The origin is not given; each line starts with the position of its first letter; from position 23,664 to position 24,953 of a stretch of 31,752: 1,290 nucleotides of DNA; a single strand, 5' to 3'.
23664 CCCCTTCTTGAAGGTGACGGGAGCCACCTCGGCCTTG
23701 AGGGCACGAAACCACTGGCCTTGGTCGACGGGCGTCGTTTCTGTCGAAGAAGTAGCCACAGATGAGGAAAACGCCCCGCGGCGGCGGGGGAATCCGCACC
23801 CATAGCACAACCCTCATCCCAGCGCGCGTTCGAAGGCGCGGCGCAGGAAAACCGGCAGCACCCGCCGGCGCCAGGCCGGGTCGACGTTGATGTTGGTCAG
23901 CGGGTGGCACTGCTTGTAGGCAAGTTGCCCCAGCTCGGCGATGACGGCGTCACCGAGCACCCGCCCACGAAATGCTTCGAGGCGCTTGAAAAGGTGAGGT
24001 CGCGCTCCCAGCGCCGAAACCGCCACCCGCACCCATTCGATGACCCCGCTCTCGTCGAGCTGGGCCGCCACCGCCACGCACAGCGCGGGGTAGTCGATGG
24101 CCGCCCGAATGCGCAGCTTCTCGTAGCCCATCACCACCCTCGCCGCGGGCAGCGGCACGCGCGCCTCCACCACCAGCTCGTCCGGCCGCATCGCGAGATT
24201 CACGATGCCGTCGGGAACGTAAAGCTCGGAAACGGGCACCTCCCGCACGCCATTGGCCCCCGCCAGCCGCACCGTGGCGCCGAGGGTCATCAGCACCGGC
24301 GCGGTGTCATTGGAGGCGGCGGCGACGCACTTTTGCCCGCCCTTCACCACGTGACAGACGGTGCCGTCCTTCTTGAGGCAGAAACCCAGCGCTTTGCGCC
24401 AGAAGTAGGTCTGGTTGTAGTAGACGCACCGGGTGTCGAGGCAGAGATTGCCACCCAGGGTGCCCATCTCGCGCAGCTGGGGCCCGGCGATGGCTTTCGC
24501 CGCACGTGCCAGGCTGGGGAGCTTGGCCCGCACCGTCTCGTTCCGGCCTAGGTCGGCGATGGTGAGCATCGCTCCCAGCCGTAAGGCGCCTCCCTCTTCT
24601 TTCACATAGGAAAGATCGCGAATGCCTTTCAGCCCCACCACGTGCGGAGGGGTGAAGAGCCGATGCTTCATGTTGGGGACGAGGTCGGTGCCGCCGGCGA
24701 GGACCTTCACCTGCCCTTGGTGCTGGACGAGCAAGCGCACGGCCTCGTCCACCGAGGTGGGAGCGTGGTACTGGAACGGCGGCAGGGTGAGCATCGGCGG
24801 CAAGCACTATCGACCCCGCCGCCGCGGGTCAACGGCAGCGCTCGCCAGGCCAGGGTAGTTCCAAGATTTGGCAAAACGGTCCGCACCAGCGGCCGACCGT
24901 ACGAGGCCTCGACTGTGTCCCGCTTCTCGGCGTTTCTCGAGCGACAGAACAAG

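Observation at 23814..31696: Split molybdenum-hydroxylase (cox/xdh-like) cluster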

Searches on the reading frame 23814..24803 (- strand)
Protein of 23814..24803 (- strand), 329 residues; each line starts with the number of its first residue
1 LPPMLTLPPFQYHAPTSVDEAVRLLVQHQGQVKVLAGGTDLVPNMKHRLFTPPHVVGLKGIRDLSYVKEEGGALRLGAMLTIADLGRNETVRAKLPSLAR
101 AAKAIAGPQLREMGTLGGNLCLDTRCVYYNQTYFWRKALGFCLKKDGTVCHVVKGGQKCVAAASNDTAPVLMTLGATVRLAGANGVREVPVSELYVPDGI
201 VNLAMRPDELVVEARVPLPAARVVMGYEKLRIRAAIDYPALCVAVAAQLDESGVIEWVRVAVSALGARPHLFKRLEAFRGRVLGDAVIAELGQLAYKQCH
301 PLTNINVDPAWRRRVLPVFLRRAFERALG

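Call 4: search_protein_families(library=pfam, proteins=[window:23814-24803:-], max_evalue=0.01)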
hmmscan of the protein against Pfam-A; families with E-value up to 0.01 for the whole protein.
window:23814-24803:- (329 aa): 2 families
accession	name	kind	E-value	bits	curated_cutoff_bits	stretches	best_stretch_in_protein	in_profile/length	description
PF00941.27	FAD_binding_5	-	4.3e-44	150.8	27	1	9-218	2-169/170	FAD binding domain in molybdopterin dehydrogenase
PF03450.22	CO_deh_flav_C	-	3.6e-12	46.8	25.5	1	229-326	5-101/102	CO dehydrogenase flavoprotein C-terminal domain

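Call 5: search_protein_families(library=ncbifam, proteins=[window:23814-24803:-], max_evalue=0.01)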
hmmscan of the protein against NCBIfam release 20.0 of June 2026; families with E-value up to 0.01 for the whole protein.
window:23814-24803:- (329 aa): 8 families
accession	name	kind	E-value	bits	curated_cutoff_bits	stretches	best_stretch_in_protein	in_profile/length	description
TIGR03195.1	4hydrxCoA_B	equivalog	1.1e-92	310.6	404.55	1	7-325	2-317/321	4-hydroxybenzoyl-CoA reductase subunit beta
NF041019.1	glyceraldDH_beta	equivalog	2e-47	161.8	350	2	8-121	4-116/280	glyceraldehyde dehydrogenase subunit beta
NF043083.1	XdhB_XDHase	equivalog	1.4e-45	155.7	310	2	11-121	6-116/289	xanthine dehydrogenase subunit XdhB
NF007427.0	PRK09971.1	equivalog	9.5e-44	149.7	287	2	11-121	6-116/292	xanthine dehydrogenase FAD-binding subunit XdhB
TIGR02963.1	xanthine_xdhA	equivalog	1.6e-31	109.4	467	2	156-324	298-465/468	xanthine dehydrogenase small subunit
TIGR03199.1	pucC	equivalog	2e-20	73.2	306.05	2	15-122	1-108/264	xanthine dehydrogenase subunit C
TIGR03312.1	Se_sel_red_FAD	hypoth_equivalog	6.2e-07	28.9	241.5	1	11-121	3-107/257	molybdopterin-dependent oxidoreductase FAD-binding subunit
TIGR02969.1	mam_aldehyde_ox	subfamily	0.0034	14.9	1912.3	0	15-120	242-355/1330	aldehyde oxidase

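Call 6: search_solved_structures(query=window:23814-24803:-, show_alignments=2, max_evalue=1e-10)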
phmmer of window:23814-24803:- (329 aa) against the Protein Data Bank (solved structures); distinct sequences matched with E-value up to 1e-10: 13.
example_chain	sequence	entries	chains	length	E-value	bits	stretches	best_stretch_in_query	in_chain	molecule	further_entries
1rm6_B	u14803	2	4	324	2.6e-57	197.8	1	7-324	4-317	4-hydroxybenzoyl-CoA reductase beta subunit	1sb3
1ffu_C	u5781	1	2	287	5e-33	118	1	8-121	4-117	CUTM, FLAVOPROTEIN OF CARBON MONOXIDE DEHYDROGENASE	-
1ffv_C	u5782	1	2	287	7.2e-32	114.2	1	8-121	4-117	CUTM, FLAVOPROTEIN OF CARBON MONOXIDE DEHYDROGENASE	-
5y6q_B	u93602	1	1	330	2.8e-29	105.7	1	8-304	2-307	Aldehyde oxidase medium subunit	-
1n5w_C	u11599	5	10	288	5.3e-29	104.8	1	9-120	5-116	Carbon monoxide dehydrogenase medium chain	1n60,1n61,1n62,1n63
1zxi_C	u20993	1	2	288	6.1e-29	104.6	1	9-120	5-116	Carbon monoxide dehydrogenase medium chain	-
3hrd_C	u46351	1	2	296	4.1e-27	98.6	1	9-122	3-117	Nicotinate dehydrogenase FAD-subunit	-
4zoh_B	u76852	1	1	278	2.7e-25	92.6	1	8-121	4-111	Putative oxidoreductase FAD-binding subunit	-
5g5g_B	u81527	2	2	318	8.7e-25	91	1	18-266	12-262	PUTATIVE XANTHINE DEHYDROGENASE YAGR MOLYBDENUM-BINDING SU SUBUNIT | Aldehyde oxidoreductase FAD-binding subunit PaoB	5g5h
8uem_B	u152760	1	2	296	3e-24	89.2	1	8-122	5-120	Carbon monoxide dehydrogenase medium chain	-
7dqx_B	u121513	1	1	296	1.4e-22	83.7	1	8-121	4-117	6-hydroxypseudooxynicotine dehydrogenase complex subunit alpha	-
7dqx_E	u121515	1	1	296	1.4e-22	83.7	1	8-121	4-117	6-hydroxypseudooxynicotine dehydrogenase complex subunit alpha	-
1t3q_C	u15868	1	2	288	1.7e-21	80.1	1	7-121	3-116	quinoline 2-oxidoreductase medium subunit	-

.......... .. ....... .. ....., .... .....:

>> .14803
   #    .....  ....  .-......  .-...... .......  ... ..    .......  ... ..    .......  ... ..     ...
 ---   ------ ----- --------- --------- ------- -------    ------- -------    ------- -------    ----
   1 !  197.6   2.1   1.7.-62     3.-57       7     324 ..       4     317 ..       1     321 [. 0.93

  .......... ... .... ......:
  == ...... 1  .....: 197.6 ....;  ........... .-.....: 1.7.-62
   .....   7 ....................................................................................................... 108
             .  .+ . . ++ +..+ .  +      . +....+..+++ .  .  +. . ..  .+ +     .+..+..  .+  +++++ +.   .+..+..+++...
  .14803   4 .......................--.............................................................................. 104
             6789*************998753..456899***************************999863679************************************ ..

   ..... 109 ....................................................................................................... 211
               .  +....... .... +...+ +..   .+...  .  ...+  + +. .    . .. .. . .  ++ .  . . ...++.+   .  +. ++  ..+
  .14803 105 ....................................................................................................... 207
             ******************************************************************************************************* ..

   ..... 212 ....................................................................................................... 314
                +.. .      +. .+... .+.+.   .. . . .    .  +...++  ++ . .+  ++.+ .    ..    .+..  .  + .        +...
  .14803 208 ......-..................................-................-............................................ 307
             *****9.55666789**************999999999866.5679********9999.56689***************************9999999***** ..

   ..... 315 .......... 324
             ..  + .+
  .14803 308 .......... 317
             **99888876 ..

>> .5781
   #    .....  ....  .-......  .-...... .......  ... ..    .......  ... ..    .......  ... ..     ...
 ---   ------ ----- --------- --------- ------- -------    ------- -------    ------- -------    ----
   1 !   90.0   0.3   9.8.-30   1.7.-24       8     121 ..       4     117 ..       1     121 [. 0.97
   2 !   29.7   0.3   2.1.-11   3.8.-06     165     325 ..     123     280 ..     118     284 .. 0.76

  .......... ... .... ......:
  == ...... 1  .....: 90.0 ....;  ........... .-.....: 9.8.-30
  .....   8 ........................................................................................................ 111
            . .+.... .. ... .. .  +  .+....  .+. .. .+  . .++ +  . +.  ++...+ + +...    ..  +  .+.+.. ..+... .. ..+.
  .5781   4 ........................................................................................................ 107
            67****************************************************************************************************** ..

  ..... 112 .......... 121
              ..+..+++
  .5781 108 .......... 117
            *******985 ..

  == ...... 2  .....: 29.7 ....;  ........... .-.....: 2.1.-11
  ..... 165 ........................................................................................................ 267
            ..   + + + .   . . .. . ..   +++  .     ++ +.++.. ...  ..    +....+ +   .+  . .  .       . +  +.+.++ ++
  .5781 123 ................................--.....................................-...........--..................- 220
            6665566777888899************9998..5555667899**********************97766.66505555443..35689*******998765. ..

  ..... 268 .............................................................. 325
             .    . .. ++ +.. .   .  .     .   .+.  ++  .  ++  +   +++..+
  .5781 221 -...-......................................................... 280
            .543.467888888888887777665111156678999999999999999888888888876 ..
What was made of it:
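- On 4-hydroxybenzoyl-CoA reductase (HcrCAB/HbaBCD) equivalog: Cys126/142/150/159 align with HcrB Cys122/138/146/155 in 1rm6_B (call 6).
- Closest known: 4-hydroxybenzoyl-CoA reductase HcrCAB. Same: M has the ~40-residue insert, and its four Cys align with HcrB Cys122/138/146/155 (call 6).
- Closest known: Aerobic CO dehydrogenase CoxSML / CutSML. Different: CoxM has no [4Fe-4S] insert; the alignment to CutM breaks exactly at the insert (call 6).
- Closest known: Periplasmic aldehyde oxidoreductase PaoABC. Same: Its FAD subunit aligns with M in one stretch across the insert region (call 6).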

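Call 8: find_homologous_proteins(query=window:23814-24803:-, max_evalue=1e-20)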
Query window:23814-24803:- (329 aa): 7915 proteins with E <= 1e-20 among 8000 candidates; the best 120 are listed.
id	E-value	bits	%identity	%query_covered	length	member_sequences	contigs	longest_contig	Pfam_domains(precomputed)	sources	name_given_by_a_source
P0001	4.0e-214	728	100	99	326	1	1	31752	PF00941.28,PF03450.23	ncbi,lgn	ncbi:MAG: FAD binding domain-containing protein [Myxococcota bacterium]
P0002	2.0e-158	545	72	99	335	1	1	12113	PF00941.28,PF03450.23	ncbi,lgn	-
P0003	3.7e-156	538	71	98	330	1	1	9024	PF00941.28,PF03450.23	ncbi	-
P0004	4.2e-156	537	71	98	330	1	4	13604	PF00941.28,PF03450.23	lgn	-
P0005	7.2e-156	537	71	98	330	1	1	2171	PF00941.28,PF03450.23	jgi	-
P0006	1.7e-155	535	73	99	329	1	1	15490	PF00941.28,PF03450.23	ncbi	-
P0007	2.2e-155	535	71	98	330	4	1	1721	PF00941.28,PF03450.23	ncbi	-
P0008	3.0e-155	535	71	98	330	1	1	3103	PF00941.28,PF03450.23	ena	-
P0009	3.9e-155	534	72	99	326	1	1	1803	PF00941.28,PF03450.23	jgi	jgi:4-hydroxybenzoyl-CoA reductase subunit beta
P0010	4.1e-155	534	71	99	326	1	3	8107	PF00941.28,PF03450.23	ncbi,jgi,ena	-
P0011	5.5e-155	534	71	99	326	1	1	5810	PF00941.28,PF03450.23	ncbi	-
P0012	3.9e-154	531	71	98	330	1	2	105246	PF00941.28,PF03450.23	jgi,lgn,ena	-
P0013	4.0e-154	531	72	98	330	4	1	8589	PF00941.28,PF03450.23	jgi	jgi:4-hydroxybenzoyl-CoA reductase subunit beta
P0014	2.5e-153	528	70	98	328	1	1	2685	PF00941.28,PF03450.23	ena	-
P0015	2.7e-153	528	72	99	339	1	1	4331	PF00941.28,PF03450.23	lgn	-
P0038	1.7e-148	512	69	99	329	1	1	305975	PF00941.28,PF03450.23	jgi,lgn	-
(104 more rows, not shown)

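Call 10: find_related_loci(query=A1, collection=genome_contigs, flank=10000)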
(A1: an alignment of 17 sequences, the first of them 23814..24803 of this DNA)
Query A1 (329 aa) in genome_contigs; peptide patterns used: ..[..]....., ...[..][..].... (x = any residue, [..] = any of these).
600 stretches matched a pattern (row limit reached: there are more); 587 encode a relative of the query (tblastn E <= 1e-3); the best 80 are kept; 80 distinct loci.
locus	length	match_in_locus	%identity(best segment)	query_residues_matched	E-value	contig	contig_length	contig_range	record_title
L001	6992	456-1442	58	2-329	5e-121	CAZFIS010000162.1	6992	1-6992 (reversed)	MAG TPA_asm: uncultured Gemmatimonadaceae bacterium isolate binchicken_co224_54 genome assembly, contig: NODE_12182_leng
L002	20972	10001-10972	57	4-326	2e-117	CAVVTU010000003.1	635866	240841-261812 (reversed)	MAG: uncultured Gemmatimonadales bacterium isolate MFD02923.bin.1.116 genome assembly, contig: contig_11789, whole genom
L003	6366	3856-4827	57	4-326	4e-116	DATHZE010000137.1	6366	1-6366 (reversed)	MAG TPA_asm: Longimicrobiales bacterium isolate SMAG_U16230 k141_1027579, whole genome shotgun sequence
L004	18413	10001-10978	55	2-326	1e-115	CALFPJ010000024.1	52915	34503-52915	MAG TPA_asm: uncultured Gemmatimonadales bacterium isolate ERR2206786_bin.104_CONCOCT_v1.1_MAG genome assembly, contig:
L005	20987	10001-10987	56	4-328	4e-114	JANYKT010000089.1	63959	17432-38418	MAG: Deltaproteobacteria bacterium isolate GL140_5_metabinner_43_sub GL140_5_k141_1720944, whole genome shotgun sequence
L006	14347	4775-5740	53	4-324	1e-112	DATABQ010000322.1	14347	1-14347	MAG TPA_asm: Longimicrobiales bacterium isolate SMAG_U6702 k141_1581322, whole genome shotgun sequence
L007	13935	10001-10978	58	4-328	2e-112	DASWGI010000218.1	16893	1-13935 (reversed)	MAG TPA_asm: Myxococcales bacterium isolate SMAG_U2812 k141_1096231, whole genome shotgun sequence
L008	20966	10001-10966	54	4-324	5e-112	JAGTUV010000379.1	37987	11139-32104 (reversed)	MAG: Gemmatimonadetes bacterium isolate SH-MAG3 SH-MAG3_contig_000379, whole genome shotgun sequence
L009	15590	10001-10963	57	4-322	4e-111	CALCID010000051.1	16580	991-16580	MAG TPA_asm: uncultured bacterium isolate SRR5251193_bin.0_CONCOCT_v1.1_MAG genome assembly, contig: ERZ795068.3553, who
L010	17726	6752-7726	56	3-326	1e-110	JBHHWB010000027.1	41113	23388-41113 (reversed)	MAG: Gemmatimonadota bacterium isolate S.3.sp3_bin.11 NODE_72_length_41113_cov_7.998441, whole genome shotgun sequence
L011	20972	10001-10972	52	4-326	9e-111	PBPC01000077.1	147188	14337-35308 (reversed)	MAG: Gemmatimonadetes bacterium isolate RS373 TaraRedSea_contig_155063, whole genome shotgun sequence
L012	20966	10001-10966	56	4-324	5e-110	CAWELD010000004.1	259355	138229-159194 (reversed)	MAG: uncultured Gemmatimonadales bacterium isolate MFD05684.bin.1.381 genome assembly, contig: contig_20559, whole genom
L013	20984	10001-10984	52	2-328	4e-109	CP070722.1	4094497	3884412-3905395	MAG: Gemmatimonadota bacterium isolate bin464 chromosome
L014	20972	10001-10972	54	4-326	2e-109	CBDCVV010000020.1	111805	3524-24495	MAG: Longimicrobiales bacterium isolate 67ea04c2-3c36-4531-9f53-7578c886f6f9 genome assembly, contig: contig_20, whole g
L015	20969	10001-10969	53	4-325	2e-108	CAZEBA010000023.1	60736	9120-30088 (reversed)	MAG TPA_asm: uncultured Gemmatimonadota bacterium isolate SRP321284_co1_122 genome assembly, contig: NODE_567_length_607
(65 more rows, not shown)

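Call 12: find_encoding_contigs(protein=P0012, flank=10000, max_places=2)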
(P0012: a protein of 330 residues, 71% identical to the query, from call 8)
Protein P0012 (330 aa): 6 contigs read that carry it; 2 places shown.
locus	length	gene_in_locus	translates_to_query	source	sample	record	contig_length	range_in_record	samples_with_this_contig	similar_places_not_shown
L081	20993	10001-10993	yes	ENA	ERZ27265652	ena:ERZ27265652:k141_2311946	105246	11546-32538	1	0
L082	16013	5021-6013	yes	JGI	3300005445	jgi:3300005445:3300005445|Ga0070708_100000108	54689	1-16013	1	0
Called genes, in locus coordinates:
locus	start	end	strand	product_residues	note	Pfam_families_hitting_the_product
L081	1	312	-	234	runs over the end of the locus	-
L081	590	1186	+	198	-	PF02075:RuvC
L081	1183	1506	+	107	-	-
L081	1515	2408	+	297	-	PF16793:RepB_primase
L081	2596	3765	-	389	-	PF13692:Glyco_trans_1_4, PF00534:Glycos_transf_1, PF13524:Glyco_trans_1_2 (weak)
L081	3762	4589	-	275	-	PF13489:Methyltransf_23, PF01209:Ubie_methyltran (faint), PF08241:Methyltransf_11, PF08242:Methyltransf_12, PF13649:Methyltransf_25, PF13847:Methyltransf_31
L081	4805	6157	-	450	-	PF05496:RuvB_N, PF00004:AAA, PF07728:AAA_5 (weak), PF13173:AAA_14 (weak), PF16193:AAA_assoc_2, PF12002:MgsA_C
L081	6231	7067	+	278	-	PF01513:NAD_kinase, PF20143:NAD_kinase_C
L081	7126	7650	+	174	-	PF00111:Fer2 (weak), PF13085:Fer2_3 (weak), PF01799:Fer2_2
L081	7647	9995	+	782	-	PF01315:Ald_Xan_dh_C, PF02738:MoCoBD_1, PF20256:MoCoBD_2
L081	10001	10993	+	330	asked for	PF00941:FAD_binding_5, PF03450:CO_deh_flav_C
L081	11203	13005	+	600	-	PF02543:Carbam_trans_N, PF16861:Carbam_trans_C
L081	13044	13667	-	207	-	PF05175:MTS, PF06325:PrmA (weak), PF13847:Methyltransf_31, PF08241:Methyltransf_11 (weak), PF13649:Methyltransf_25 (weak)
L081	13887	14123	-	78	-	PF04134:DCC1-like (weak)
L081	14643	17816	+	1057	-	PF04434:SWIM (weak), PF08455:SNF2_assoc, PF04851:ResIII, PF00176:SNF2-rel_dom, PF00270:DEAD (weak), PF00271:Helicase_C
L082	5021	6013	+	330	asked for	PF00941:FAD_binding_5, PF03450:CO_deh_flav_C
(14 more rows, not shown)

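Call 13: find_encoding_contigs(protein=P0038, flank=10000, max_places=2)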
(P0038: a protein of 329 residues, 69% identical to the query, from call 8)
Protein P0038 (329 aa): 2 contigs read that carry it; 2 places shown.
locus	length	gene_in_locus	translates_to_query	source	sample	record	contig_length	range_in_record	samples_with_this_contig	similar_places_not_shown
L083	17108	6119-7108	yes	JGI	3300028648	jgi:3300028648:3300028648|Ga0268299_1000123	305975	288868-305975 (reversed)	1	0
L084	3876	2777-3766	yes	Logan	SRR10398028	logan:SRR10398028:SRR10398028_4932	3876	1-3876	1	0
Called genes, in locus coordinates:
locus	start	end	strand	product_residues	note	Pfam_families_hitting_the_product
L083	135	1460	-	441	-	PF01078:Mg_chelatase (faint), PF05496:RuvB_N, PF00004:AAA, PF07728:AAA_5 (faint), PF16193:AAA_assoc_2, PF12002:MgsA_C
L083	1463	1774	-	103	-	-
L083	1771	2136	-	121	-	-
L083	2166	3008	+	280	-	PF01513:NAD_kinase, PF20143:NAD_kinase_C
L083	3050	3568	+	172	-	PF00111:Fer2, PF13085:Fer2_3 (weak), PF01799:Fer2_2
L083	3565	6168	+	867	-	PF01315:Ald_Xan_dh_C, PF02738:MoCoBD_1, PF20256:MoCoBD_2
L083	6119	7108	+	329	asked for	PF00941:FAD_binding_5, PF03450:CO_deh_flav_C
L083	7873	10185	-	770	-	-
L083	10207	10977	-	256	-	PF00657:Lipase_GDSL, PF13472:Lipase_GDSL_2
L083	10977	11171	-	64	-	PF04102:SlyX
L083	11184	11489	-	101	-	-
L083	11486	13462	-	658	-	-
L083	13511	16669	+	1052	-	PF04434:SWIM (weak), PF00176:SNF2-rel_dom, PF04851:ResIII, PF00270:DEAD, PF00271:Helicase_C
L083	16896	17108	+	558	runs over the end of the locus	PF00512:HisKA (weak), PF02518:HATPase_c, PF00072:Response_reg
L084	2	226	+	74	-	?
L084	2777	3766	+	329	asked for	PF00941:FAD_binding_5, PF03450:CO_deh_flav_C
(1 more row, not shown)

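Call 14: find_encoding_contigs(protein=P0006, flank=10000, max_places=2)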
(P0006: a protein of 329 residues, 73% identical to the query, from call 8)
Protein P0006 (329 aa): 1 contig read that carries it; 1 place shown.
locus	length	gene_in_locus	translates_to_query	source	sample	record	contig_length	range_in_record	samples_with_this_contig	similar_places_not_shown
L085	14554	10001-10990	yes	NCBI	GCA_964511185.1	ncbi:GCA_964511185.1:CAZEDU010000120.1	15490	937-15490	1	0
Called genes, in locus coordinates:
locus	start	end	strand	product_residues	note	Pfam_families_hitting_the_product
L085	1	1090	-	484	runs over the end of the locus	PF00069:Pkinase, PF07714:PK_Tyr_Ser-Thr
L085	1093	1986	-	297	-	-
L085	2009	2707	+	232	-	-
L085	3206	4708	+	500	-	-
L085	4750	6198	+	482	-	PF11617:Cu-binding_MopE (weak)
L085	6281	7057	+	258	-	PF00903:Glyoxalase, PF18029:Glyoxalase_6, PF22677:Ble-like_N (faint), PF00903:Glyoxalase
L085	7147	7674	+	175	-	PF00111:Fer2 (weak), PF13085:Fer2_3 (weak), PF01799:Fer2_2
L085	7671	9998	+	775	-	PF01315:Ald_Xan_dh_C, PF02738:MoCoBD_1, PF20256:MoCoBD_2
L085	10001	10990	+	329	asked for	PF00941:FAD_binding_5, PF03450:CO_deh_flav_C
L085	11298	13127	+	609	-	-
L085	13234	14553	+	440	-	?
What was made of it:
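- On 4-hydroxybenzoyl-CoA reductase (HcrCAB/HbaBCD) equivalog: There the neighbours are NAD kinase, RarA and the SNF2 helicase (calls 12-14).
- Closest known: 4-hydroxybenzoyl-CoA reductase HcrCAB. Same: Close relatives have the gene order gamma-alpha-beta, that is S-L-M (calls 12-14).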
